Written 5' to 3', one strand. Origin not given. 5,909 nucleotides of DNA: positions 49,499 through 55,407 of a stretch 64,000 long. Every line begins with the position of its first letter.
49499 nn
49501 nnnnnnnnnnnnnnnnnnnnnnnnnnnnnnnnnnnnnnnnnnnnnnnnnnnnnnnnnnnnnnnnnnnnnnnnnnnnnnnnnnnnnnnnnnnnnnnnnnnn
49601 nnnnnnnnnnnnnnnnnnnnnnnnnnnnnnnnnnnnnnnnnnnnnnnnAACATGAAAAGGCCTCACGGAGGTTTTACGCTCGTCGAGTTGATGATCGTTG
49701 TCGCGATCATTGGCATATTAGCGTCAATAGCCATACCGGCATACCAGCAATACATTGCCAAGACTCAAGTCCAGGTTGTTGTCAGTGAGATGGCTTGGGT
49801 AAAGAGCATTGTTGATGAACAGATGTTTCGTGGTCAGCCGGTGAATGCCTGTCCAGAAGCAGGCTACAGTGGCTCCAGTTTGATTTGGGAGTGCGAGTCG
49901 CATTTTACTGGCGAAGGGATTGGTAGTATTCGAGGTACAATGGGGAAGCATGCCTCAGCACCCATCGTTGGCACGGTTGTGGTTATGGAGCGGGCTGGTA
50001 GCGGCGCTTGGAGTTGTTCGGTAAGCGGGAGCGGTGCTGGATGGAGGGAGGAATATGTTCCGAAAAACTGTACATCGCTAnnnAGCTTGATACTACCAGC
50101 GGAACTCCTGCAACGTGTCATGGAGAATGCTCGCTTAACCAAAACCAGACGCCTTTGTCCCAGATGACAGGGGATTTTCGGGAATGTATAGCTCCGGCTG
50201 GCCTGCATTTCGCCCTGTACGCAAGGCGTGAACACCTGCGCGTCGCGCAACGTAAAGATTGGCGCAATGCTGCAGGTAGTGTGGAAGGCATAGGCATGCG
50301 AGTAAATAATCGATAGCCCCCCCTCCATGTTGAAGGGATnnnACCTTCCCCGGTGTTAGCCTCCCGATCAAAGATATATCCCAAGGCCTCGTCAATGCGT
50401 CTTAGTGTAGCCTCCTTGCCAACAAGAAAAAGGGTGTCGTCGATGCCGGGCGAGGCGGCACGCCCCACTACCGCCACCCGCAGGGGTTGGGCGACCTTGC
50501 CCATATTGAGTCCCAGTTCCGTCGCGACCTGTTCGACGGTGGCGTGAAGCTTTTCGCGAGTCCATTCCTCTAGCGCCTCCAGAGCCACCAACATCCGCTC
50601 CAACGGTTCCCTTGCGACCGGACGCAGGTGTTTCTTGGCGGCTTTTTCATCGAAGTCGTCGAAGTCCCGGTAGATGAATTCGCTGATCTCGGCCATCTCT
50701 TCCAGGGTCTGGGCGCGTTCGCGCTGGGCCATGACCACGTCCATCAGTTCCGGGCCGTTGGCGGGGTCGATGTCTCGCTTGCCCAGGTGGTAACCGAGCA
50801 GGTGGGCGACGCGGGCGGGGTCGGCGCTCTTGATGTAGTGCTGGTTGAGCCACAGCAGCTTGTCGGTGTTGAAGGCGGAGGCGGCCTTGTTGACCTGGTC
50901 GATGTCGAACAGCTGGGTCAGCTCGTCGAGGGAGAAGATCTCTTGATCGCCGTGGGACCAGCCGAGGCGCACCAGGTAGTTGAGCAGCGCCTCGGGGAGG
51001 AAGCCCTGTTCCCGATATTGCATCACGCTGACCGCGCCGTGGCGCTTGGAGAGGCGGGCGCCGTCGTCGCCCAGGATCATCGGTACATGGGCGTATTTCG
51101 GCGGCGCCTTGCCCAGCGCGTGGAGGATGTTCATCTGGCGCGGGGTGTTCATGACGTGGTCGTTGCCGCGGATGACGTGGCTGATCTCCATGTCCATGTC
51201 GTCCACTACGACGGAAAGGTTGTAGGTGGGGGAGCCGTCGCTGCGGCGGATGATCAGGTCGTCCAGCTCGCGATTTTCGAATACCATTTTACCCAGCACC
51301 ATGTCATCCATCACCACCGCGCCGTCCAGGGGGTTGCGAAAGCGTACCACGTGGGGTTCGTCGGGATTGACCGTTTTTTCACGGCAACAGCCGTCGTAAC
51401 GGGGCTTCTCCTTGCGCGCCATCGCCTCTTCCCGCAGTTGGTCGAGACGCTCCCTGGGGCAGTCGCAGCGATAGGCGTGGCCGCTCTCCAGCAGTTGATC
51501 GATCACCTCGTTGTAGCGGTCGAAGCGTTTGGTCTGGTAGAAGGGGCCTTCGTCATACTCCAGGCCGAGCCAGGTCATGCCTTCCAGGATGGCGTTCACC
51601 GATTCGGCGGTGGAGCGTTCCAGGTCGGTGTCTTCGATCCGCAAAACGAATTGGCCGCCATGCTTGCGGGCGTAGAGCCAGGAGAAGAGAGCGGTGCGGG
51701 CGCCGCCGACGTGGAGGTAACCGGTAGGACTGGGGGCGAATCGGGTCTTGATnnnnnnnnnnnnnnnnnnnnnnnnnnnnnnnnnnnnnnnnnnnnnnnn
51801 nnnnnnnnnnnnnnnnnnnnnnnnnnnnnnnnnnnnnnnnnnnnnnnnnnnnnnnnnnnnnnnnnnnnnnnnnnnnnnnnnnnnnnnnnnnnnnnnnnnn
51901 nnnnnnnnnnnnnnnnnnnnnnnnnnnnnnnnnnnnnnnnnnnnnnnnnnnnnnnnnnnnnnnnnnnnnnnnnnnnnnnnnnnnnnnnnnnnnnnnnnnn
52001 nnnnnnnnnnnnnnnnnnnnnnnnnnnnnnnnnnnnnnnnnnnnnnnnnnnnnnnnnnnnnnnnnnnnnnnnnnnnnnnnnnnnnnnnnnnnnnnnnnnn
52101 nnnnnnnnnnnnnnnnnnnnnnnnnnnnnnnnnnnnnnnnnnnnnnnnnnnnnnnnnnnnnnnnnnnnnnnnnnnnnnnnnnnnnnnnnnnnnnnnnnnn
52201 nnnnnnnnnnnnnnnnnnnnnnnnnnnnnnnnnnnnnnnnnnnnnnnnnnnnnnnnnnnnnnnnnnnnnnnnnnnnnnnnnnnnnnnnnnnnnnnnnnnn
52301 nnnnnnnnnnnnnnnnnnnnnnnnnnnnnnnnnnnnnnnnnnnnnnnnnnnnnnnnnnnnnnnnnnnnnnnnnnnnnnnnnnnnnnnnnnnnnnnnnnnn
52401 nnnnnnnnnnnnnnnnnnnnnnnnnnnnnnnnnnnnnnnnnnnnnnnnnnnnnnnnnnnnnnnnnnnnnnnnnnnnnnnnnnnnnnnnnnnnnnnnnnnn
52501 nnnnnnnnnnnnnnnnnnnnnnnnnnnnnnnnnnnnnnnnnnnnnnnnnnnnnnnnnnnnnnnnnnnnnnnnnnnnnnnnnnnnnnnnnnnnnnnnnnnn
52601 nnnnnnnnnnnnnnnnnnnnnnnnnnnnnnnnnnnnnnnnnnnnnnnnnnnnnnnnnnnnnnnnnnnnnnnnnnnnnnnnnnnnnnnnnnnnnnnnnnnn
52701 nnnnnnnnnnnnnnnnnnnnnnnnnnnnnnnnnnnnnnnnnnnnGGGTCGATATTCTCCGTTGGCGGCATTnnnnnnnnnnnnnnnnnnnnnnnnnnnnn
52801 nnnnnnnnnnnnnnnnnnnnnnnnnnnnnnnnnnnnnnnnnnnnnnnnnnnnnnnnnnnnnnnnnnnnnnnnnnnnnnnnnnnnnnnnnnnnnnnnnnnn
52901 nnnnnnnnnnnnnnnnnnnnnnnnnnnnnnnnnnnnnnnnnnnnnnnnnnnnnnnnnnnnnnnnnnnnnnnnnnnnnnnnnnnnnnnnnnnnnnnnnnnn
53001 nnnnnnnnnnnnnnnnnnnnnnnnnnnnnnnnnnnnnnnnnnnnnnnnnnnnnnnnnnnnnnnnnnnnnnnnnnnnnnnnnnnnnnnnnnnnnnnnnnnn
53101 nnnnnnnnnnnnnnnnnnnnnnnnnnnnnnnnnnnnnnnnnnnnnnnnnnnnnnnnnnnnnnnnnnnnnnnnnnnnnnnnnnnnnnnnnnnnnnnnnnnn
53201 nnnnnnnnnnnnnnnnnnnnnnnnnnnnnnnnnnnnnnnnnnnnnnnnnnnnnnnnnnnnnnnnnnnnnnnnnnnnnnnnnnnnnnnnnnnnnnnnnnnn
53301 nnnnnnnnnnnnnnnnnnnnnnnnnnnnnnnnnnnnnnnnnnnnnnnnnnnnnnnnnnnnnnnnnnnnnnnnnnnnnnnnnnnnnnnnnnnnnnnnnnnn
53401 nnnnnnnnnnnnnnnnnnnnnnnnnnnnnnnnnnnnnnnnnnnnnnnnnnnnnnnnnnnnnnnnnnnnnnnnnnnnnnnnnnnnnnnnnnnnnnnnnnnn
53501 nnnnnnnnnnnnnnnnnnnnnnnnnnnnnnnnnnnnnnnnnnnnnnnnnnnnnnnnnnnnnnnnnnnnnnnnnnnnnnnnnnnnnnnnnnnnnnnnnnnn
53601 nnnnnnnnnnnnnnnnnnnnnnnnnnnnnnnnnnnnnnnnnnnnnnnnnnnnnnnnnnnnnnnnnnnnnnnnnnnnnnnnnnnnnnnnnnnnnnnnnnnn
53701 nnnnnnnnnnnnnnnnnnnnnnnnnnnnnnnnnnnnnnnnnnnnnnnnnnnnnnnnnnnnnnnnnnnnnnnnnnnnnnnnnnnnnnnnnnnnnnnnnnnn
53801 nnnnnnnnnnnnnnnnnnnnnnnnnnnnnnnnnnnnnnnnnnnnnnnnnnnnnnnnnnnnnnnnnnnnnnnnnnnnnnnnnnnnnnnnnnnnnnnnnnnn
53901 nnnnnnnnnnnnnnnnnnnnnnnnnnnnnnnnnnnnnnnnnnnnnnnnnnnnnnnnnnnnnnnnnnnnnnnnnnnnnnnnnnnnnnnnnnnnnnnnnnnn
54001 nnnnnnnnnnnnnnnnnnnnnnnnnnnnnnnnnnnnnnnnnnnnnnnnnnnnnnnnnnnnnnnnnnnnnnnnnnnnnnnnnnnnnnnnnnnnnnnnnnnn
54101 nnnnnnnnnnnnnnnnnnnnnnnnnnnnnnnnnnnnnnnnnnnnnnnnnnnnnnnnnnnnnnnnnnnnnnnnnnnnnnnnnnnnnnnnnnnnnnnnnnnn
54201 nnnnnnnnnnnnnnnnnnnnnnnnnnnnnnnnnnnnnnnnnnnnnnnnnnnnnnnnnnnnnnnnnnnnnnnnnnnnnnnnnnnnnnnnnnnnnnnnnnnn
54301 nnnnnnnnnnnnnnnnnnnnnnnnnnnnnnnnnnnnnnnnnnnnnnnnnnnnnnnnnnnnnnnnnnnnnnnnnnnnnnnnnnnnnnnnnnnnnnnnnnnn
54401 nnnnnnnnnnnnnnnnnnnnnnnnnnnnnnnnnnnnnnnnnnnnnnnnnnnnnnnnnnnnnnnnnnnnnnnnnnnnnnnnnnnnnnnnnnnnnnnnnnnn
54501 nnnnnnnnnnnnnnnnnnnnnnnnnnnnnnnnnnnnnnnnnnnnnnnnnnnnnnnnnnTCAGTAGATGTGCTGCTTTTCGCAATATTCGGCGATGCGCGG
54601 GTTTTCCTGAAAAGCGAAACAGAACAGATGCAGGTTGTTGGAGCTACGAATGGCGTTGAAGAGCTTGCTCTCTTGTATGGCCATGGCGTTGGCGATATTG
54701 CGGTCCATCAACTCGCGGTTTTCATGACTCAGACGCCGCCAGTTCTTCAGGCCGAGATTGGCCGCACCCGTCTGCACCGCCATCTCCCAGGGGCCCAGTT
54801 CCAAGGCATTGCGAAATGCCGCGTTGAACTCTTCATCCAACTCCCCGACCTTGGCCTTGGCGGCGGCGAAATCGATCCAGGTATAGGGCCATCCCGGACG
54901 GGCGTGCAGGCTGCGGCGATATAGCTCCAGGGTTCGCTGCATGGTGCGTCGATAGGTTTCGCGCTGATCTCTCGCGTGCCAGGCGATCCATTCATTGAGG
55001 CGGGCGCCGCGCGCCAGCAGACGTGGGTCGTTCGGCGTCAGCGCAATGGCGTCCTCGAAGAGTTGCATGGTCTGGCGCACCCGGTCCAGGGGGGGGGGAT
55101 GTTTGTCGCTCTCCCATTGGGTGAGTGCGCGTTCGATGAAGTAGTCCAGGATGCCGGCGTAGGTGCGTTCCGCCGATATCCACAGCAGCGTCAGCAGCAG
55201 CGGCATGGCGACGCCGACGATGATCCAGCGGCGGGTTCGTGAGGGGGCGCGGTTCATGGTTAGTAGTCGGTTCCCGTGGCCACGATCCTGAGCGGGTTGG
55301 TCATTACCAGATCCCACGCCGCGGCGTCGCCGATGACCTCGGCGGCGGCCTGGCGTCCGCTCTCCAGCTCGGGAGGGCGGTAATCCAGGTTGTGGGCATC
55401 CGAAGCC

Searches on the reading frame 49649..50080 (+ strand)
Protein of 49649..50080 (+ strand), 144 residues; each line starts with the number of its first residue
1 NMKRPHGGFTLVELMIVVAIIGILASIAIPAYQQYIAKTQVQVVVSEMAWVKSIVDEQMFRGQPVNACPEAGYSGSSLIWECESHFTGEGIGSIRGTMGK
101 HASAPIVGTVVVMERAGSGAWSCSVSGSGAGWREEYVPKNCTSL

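Call 9: search_protein_families(library=pfam, proteins=[window:49649-50080:+], max_evalue=0.01)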
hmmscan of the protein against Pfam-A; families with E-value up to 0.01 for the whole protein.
window:49649-50080:+ (144 aa): 2 families
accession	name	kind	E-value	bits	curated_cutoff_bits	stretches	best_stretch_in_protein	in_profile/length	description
PF00114.24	Pilin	-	3.8e-11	44.3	22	1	37-142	1-108/108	Pilin (bacterial filament)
PF07963.17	N_methyl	-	2.1e-09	37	21.2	1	4-29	2-27/27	Prokaryotic N-terminal methylation motif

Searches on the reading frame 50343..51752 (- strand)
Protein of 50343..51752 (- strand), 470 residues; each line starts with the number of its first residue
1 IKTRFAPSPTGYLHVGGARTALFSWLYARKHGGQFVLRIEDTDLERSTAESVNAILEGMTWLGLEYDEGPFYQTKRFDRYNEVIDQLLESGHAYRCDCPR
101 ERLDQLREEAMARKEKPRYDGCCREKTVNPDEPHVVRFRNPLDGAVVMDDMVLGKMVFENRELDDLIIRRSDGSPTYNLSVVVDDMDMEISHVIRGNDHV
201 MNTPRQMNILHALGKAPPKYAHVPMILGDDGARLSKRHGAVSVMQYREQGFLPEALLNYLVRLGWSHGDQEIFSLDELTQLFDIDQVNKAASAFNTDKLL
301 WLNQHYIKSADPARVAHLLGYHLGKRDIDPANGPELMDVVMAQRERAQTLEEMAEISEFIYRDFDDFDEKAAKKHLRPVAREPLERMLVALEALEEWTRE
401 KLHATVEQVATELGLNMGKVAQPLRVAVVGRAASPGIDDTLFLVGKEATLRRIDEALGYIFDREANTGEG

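Call 30: find_homologous_proteins(query=window:50343-51752:-, max_evalue=1e-100)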
Query window:50343-51752:- (470 aa): 8000 proteins with E <= 1e-100 among 8000 candidates; the best 120 are listed.
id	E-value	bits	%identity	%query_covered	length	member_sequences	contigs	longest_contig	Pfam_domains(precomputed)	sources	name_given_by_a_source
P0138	1.7e-297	1005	94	99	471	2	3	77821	PF19269.5,PF00749.28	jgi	jgi:glutamyl-tRNA synthetase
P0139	1.2e-270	916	85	100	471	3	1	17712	PF19269.5,PF00749.28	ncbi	-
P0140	1.2e-260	883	83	99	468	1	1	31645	PF19269.5,PF00749.28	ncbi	-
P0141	1.1e-257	873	82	99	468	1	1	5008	PF19269.5,PF00749.28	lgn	-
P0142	4.4e-252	855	79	99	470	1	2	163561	PF19269.5,PF00749.28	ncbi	-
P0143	7.9e-251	851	79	99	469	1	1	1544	PF19269.5,PF00749.28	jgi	jgi:glutamyl-tRNA synthetase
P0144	3.5e-250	849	78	99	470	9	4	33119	PF19269.5,PF00749.28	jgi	jgi:glutamyl-tRNA synthetase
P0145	1.1e-249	847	79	99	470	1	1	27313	PF19269.5,PF00749.28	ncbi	-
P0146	1.4e-249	847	78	99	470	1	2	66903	PF19269.5,PF00749.28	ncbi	-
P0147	1.5e-249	847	78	99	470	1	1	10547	PF19269.5,PF00749.28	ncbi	-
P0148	2.6e-249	846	78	99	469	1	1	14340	PF19269.5,PF00749.28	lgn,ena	-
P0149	3.1e-249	846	79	99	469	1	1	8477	PF19269.5,PF00749.28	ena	-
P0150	4.5e-249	845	78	99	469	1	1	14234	PF19269.5,PF00749.28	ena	-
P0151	6.3e-249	844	78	99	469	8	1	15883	PF19269.5,PF00749.28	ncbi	-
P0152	9.2e-249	844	78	99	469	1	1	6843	PF19269.5,PF00749.28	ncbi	-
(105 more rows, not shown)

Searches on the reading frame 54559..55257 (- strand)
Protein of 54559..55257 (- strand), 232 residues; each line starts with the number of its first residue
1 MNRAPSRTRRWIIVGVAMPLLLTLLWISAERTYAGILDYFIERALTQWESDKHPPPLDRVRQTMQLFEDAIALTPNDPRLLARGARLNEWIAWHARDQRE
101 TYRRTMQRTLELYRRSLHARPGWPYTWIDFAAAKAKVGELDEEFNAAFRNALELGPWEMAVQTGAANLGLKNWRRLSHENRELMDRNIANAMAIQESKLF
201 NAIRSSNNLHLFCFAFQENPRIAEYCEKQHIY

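Call 51: find_encoding_contigs(protein=window:54559-55257:-, flank=2500, max_places=10)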
Protein window:54559-55257:- (232 aa): no gene with exactly this product is on record in the collection.
